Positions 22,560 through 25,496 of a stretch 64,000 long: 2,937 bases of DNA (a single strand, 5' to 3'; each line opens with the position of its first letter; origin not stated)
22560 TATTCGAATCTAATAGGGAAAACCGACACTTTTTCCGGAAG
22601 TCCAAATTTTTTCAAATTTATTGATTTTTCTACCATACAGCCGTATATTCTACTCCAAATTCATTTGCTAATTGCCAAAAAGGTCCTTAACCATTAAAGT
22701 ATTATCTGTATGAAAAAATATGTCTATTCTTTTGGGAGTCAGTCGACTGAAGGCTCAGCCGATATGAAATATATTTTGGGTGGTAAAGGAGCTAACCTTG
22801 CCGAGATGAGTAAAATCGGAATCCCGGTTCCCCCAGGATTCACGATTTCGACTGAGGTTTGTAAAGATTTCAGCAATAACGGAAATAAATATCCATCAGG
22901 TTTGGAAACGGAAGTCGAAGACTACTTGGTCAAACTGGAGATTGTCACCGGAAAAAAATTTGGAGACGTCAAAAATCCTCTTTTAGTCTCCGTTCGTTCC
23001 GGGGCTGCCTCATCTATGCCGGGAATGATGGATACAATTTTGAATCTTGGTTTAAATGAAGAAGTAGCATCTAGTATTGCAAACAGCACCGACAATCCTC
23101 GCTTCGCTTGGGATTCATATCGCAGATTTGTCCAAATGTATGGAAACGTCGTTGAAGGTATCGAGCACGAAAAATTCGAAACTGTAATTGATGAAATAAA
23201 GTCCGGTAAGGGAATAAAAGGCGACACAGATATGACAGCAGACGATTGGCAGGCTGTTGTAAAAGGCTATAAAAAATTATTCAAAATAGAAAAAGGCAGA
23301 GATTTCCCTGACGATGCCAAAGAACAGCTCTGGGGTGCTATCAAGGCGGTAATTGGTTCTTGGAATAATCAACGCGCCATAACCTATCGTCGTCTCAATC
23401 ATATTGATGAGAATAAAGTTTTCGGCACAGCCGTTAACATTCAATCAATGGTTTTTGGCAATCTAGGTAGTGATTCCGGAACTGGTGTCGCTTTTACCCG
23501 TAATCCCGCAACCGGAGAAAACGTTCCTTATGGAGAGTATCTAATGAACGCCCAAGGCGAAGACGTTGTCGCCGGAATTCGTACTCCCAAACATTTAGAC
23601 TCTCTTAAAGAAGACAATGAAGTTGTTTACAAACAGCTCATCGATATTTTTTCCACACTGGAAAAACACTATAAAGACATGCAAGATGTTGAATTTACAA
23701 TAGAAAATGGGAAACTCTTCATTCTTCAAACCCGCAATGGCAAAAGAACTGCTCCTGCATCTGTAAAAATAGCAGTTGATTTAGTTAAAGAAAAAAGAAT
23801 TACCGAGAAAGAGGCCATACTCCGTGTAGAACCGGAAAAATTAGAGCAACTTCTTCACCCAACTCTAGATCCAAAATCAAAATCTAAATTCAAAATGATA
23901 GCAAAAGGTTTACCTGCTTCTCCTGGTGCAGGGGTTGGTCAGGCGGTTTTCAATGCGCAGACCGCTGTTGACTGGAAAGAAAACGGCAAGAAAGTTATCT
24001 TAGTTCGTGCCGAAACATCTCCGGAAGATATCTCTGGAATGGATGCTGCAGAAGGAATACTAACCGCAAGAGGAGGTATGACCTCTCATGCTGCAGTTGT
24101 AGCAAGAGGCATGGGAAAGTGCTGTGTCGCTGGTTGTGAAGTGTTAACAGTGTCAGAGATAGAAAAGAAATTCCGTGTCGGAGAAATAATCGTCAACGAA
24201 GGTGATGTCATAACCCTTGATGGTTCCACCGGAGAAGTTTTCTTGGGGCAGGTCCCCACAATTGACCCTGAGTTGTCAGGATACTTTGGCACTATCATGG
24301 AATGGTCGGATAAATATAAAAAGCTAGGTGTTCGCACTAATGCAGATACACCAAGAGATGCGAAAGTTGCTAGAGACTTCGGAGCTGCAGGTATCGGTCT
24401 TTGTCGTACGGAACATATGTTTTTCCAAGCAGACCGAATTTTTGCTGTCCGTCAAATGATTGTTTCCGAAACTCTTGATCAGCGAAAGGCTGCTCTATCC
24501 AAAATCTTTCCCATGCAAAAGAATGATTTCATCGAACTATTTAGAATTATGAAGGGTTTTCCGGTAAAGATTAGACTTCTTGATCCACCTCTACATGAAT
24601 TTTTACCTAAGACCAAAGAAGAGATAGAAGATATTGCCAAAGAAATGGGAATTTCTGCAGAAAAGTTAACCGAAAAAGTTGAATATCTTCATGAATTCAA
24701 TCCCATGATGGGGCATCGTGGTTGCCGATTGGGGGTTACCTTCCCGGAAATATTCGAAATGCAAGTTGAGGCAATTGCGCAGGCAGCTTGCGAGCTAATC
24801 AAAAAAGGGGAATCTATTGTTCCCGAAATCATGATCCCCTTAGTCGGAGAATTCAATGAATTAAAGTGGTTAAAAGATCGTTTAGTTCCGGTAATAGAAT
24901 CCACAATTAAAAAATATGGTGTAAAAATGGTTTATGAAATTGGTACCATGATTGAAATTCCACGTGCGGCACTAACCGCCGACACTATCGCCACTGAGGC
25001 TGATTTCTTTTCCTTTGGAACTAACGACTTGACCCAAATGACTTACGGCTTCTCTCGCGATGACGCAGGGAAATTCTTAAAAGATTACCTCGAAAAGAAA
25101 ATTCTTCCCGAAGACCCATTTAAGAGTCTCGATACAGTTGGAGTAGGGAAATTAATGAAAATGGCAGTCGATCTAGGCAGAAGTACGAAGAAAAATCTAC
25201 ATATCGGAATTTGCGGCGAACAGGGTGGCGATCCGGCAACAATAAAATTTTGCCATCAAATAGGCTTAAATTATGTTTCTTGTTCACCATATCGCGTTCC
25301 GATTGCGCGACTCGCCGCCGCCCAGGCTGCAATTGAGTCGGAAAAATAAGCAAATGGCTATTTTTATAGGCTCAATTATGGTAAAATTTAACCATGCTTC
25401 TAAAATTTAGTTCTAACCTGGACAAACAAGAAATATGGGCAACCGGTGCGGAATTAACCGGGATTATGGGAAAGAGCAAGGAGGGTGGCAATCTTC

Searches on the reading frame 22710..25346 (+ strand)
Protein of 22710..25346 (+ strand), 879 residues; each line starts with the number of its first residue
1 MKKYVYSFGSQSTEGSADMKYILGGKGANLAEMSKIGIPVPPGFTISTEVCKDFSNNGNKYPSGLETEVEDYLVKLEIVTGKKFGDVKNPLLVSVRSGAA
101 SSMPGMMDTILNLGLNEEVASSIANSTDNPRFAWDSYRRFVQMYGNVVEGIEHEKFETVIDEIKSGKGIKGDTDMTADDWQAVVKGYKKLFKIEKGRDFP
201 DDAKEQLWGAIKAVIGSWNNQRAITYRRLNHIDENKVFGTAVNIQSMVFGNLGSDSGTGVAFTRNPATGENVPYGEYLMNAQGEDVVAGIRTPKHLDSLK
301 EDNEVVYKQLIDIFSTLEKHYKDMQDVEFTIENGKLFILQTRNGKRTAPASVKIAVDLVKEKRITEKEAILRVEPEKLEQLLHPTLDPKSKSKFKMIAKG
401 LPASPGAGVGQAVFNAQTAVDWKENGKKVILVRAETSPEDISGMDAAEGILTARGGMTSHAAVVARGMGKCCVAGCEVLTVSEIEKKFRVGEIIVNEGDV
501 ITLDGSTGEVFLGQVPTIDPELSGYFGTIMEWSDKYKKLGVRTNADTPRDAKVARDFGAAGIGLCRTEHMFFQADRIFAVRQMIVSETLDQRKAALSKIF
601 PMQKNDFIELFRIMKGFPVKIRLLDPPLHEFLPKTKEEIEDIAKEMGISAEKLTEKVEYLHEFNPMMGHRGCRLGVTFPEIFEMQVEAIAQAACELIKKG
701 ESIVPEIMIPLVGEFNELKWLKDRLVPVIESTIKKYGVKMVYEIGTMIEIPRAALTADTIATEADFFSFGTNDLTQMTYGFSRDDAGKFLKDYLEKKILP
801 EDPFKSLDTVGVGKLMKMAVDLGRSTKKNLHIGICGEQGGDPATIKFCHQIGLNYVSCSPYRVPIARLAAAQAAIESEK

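Call 8: search_protein_families(library=pfam, proteins=[window:22710-25346:+], max_evalue=0.001)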
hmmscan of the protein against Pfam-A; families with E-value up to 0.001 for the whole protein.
window:22710-25346:+ (879 aa): 3 families
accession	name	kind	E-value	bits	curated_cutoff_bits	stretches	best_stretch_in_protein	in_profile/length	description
PF02896.24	PEP-utilizers_C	-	1.6e-75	254.4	22.8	1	523-873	4-291/293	PEP-utilising enzyme, PEP-binding domain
PF01326.24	PPDK_N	-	3.7e-55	187.9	27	3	65-308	77-232/328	Pyruvate phosphate dikinase, AMP/ATP-binding domain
PF00391.29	PEP-utilizers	-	5.3e-25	87.3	23.1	1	427-508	3-72/72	PEP-utilising enzyme, mobile domain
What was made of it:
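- PPDK lies at 22710-25349 (call 8).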
